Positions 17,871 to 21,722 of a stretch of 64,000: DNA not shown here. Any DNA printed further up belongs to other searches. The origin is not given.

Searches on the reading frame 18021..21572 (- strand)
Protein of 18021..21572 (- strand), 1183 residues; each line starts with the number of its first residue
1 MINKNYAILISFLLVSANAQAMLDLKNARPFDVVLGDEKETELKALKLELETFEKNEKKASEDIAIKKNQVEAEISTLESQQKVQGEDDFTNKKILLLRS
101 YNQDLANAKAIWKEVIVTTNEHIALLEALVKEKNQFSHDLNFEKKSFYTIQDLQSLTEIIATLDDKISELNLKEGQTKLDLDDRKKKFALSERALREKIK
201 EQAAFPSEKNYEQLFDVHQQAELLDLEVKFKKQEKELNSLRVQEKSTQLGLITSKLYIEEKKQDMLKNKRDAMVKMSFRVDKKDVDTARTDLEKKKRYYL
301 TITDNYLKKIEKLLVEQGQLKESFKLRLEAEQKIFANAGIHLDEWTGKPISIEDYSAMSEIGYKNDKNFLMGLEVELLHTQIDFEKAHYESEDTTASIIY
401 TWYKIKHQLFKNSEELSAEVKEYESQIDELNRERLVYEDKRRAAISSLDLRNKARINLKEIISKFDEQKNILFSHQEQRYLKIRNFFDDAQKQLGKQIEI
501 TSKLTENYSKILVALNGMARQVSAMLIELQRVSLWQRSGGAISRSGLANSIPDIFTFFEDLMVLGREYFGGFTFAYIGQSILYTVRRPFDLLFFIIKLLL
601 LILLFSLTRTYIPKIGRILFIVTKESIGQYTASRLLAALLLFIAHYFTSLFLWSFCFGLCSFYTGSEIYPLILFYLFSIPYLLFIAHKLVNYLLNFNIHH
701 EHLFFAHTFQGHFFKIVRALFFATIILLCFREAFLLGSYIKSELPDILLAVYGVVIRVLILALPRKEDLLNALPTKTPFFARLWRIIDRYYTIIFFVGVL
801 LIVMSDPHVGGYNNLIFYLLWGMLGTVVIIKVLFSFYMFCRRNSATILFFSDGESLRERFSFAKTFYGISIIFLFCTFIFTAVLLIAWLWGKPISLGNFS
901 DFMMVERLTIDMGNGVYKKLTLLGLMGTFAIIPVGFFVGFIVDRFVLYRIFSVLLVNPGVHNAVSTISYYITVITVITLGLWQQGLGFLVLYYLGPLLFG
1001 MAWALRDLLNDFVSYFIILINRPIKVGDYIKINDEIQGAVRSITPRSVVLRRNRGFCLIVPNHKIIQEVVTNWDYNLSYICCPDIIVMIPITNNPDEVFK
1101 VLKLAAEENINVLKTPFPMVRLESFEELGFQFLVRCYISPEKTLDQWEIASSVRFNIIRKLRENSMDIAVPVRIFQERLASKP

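Call 37: search_protein_families(library=pfam, proteins=[window:18021-21572:-], max_evalue=0.00001)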
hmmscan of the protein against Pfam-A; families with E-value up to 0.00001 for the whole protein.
window:18021-21572:- (1183 aa): 2 families
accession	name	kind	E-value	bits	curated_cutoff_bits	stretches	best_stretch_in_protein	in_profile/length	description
PF00924.24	MS_channel_2nd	-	1.2e-15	57.7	20.2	1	1007-1074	1-67/68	Mechanosensitive ion channel, beta-domain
PF21082.3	MS_channel_3rd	-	2e-08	35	21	1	1087-1165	5-85/88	Mechanosensitive ion channel MscS, C-terminal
